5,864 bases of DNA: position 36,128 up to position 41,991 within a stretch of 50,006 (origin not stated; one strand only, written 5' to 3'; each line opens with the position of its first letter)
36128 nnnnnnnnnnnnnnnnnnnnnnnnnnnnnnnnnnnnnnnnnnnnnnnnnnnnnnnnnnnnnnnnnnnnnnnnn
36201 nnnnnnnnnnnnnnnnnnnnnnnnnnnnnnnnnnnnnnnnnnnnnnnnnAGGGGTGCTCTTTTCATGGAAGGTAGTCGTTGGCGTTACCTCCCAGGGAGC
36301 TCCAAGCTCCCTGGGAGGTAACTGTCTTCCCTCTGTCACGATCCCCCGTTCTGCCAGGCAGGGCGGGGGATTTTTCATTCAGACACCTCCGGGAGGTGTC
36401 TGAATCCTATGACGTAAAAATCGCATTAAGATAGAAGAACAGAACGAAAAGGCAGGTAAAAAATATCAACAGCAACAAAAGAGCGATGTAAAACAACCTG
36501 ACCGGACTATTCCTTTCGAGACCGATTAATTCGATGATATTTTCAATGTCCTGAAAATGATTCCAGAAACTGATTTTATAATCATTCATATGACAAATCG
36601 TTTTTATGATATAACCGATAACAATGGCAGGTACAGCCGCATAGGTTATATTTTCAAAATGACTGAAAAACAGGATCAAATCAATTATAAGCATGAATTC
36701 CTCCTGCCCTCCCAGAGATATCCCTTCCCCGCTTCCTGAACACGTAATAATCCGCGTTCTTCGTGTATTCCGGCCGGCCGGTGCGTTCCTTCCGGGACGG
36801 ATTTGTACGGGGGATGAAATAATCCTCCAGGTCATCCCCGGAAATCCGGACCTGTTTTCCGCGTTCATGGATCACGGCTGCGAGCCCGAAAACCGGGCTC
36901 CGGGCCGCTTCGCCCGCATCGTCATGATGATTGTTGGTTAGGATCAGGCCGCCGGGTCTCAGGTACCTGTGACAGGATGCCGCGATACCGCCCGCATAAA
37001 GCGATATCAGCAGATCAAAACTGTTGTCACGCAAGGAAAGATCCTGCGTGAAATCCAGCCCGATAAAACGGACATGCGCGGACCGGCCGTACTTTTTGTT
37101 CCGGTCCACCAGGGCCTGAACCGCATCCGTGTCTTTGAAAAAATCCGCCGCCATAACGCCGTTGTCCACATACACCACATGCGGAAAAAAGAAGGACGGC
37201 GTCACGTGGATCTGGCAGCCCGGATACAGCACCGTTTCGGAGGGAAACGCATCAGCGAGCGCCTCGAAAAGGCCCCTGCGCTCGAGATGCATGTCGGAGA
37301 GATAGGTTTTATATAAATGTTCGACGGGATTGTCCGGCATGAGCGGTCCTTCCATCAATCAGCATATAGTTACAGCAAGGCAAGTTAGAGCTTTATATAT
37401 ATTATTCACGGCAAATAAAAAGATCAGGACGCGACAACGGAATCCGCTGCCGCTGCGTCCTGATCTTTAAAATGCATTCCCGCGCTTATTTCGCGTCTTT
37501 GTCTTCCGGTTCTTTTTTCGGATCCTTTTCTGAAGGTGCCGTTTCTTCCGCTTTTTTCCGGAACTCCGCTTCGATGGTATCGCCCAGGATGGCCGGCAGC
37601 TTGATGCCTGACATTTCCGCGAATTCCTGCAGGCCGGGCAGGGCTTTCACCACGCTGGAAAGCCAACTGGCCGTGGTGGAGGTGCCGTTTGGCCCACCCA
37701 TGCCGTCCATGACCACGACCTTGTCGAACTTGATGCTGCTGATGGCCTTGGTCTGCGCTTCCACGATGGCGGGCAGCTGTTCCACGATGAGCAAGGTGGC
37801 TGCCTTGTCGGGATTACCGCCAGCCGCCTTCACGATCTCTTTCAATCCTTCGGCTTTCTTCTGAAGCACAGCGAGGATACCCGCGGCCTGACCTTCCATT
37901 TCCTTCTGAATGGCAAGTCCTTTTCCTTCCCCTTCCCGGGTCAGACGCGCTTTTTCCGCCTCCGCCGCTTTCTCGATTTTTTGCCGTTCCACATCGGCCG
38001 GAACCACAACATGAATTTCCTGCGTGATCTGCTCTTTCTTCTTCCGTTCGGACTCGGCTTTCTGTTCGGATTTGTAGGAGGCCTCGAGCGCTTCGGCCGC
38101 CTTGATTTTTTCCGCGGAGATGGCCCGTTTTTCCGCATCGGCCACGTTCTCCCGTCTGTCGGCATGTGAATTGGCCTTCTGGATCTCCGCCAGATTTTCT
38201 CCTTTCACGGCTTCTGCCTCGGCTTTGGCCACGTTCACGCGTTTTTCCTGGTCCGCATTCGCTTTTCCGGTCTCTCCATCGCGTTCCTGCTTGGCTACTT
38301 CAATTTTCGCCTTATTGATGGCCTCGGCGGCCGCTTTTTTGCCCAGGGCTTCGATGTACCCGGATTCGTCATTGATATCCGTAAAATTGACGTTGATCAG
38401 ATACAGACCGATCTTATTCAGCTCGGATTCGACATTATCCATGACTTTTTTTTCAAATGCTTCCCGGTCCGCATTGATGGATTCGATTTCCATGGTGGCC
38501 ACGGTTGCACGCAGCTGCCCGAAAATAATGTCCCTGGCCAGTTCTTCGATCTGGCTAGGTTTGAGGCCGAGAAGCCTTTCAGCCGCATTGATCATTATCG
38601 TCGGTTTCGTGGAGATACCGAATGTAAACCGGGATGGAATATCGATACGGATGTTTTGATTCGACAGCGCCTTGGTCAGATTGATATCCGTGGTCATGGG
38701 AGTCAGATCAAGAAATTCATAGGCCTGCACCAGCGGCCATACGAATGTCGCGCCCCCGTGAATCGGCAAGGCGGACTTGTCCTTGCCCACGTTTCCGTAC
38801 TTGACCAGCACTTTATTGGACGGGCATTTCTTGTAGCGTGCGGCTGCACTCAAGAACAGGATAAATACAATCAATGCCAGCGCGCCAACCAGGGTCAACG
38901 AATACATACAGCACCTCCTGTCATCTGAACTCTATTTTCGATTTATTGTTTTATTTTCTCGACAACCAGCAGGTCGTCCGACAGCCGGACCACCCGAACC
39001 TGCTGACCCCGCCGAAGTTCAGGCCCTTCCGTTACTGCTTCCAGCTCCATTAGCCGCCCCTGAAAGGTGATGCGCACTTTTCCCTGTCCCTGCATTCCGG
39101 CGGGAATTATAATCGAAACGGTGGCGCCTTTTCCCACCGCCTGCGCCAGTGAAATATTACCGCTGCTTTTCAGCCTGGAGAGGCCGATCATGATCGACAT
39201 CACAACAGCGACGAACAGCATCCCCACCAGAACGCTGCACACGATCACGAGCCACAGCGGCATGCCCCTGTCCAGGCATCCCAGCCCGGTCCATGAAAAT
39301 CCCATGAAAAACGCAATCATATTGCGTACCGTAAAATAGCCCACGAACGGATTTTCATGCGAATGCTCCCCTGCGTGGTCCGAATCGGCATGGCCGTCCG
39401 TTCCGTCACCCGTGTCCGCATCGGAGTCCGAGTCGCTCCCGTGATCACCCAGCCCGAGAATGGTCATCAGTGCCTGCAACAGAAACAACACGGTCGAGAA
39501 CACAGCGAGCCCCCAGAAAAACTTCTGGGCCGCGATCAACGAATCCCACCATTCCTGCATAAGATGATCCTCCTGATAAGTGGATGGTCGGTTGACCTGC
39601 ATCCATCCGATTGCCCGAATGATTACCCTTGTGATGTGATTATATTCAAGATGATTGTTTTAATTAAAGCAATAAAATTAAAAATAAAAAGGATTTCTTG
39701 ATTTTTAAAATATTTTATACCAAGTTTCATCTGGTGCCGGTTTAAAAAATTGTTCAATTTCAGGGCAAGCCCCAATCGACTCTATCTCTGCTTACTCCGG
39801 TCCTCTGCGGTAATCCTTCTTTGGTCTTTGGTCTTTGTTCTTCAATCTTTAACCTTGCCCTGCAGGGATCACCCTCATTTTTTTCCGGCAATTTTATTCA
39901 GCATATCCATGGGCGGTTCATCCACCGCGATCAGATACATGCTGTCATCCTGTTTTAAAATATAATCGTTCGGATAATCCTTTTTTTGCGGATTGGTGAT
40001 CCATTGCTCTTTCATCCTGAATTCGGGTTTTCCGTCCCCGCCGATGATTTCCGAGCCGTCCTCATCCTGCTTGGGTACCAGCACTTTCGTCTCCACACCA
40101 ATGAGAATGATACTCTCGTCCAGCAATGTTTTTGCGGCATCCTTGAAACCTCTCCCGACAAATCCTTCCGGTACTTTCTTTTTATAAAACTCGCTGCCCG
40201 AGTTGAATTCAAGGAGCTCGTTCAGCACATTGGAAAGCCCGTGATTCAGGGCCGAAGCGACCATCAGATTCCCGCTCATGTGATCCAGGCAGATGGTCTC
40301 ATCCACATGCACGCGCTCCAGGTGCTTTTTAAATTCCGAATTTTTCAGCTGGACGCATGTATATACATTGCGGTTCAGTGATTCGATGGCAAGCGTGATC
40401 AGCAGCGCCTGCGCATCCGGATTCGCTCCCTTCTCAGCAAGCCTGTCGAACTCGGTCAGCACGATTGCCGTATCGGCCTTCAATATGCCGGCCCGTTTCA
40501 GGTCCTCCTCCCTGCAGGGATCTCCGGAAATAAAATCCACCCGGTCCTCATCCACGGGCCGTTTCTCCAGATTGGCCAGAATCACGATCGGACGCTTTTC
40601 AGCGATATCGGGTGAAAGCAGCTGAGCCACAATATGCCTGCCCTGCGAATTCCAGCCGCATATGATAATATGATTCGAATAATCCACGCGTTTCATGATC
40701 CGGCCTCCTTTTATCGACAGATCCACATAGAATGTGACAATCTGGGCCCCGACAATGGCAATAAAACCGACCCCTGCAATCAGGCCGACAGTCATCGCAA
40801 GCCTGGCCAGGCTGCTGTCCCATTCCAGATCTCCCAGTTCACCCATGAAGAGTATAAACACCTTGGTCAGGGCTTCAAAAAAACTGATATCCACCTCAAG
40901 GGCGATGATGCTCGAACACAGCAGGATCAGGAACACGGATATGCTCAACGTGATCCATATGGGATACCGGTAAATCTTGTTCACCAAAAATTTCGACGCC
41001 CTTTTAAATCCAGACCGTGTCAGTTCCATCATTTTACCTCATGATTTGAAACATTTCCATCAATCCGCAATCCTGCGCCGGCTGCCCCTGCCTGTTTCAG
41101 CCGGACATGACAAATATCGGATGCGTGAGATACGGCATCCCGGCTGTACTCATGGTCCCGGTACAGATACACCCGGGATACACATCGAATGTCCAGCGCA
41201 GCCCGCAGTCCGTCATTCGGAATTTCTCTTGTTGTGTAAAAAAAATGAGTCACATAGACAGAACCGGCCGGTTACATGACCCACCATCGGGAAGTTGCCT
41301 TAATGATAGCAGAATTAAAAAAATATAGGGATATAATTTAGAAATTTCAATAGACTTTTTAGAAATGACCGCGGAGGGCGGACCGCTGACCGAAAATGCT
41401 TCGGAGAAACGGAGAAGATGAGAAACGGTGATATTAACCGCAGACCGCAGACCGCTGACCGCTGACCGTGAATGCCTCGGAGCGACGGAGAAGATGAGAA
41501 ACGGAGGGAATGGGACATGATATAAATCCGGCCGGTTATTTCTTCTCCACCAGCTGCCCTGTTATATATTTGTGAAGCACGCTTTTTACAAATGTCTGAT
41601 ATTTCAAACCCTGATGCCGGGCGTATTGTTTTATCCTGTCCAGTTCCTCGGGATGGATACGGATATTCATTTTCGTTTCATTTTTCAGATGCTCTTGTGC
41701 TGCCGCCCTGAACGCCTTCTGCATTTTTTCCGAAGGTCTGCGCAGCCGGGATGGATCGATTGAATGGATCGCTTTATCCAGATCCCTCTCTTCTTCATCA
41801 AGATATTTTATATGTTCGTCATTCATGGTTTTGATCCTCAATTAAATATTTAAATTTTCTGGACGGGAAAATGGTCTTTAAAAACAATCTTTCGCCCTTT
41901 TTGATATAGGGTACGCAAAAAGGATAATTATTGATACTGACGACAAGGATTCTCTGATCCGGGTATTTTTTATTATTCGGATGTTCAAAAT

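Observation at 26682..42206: Second intergenic family: perfect palindromes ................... and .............(Y)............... at four loci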

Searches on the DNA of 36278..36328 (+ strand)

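Call 74: search_dna_similar(query=window:36278-36328:+, collection=plasmids, mode=distant, max_evalue=1, max_rows=10)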
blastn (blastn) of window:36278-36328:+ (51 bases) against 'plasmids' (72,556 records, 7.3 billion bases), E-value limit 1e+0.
Records with a match: 1; places in all: 1; records where one place covers at least 80% of the query: 0.
Best place of each record, by identity: 80-90% 1.
By first word of the organism name: uncultured 1.
By predicted mobility (MOB-suite, as given by PLSDB): mobilizable 1.
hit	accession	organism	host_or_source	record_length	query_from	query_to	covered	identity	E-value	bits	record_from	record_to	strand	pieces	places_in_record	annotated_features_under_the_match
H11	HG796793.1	uncultured bacterium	-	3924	10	42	65%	87.9%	3e-1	39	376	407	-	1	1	none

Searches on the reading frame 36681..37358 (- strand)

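Call 20: search_protein_families(library=pfam, proteins=[window:36681-37358:-], max_evalue=0.01)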
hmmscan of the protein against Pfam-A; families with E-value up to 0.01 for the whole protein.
window:36681-37358:- (225 aa): 1 family
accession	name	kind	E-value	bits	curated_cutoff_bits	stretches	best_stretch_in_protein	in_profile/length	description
PF08241.18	Methyltransf_11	-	0.00063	20.8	21.2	1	78-140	25-94/95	Methyltransferase domain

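Call 92: search_protein_families(library=ncbifam, proteins=[window:36681-37358:-], max_evalue=0.01)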
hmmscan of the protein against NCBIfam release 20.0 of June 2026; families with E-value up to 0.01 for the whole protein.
window:36681-37358:- (225 aa): 0 families

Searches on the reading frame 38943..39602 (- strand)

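Call 20: search_protein_families(library=pfam, proteins=[window:38943-39602:-], max_evalue=0.01)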
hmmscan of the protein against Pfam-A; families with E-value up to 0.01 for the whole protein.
window:38943-39602:- (219 aa): 1 family
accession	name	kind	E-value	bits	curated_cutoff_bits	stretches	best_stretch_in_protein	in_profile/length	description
PF01957.25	NfeD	-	0.0059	17.2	29.1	0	156-216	5-57/57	NfeD-like C-terminal, partner-binding domain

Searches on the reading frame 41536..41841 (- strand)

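Call 20: search_protein_families(library=pfam, proteins=[window:41536-41841:-], max_evalue=0.01)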
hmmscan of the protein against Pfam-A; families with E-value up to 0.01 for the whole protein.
window:41536-41841:- (101 aa): 6 families
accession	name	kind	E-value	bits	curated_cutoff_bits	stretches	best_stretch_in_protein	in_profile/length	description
PF12441.14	CopG_antitoxin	-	4.1e-05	24.7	28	1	53-91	40-78/79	CopG antitoxin of type II toxin-antitoxin system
PF21983.2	NikA-like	-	0.00027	21.5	27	1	53-89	2-39/72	Mobilization protein NikA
PF02244.21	Propep_M14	-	0.0048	17.4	22.1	0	2-86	2-64/73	Carboxypeptidase activation peptide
PF19807.5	DUF6290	-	0.0066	17.1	27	0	58-91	4-37/72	Family of unknown function (DUF6290)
PF14276.11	DUF4363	-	0.0069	16.8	27.5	1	11-73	4-66/107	Domain of unknown function (DUF4363)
PF16730.10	DnaGprimase_HBD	-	0.0087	16.5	25.9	0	11-82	8-70/118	DnaG-primase C-terminal, helicase-binding domain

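Call 92: search_protein_families(library=ncbifam, proteins=[window:41536-41841:-], max_evalue=0.01)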
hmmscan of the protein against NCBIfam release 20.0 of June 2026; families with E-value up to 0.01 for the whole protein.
window:41536-41841:- (101 aa): 2 families
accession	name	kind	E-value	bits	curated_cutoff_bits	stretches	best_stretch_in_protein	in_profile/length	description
NF047399.1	BrnA_antitoxin_add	equivalog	0.00037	20.6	60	1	25-91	17-68/70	type II toxin-antitoxin system BrnA family antitoxin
NF038070.1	LmbU_fam_TF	subfamily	0.0059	16.6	125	1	21-90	101-169/171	LmbU family transcriptional regulator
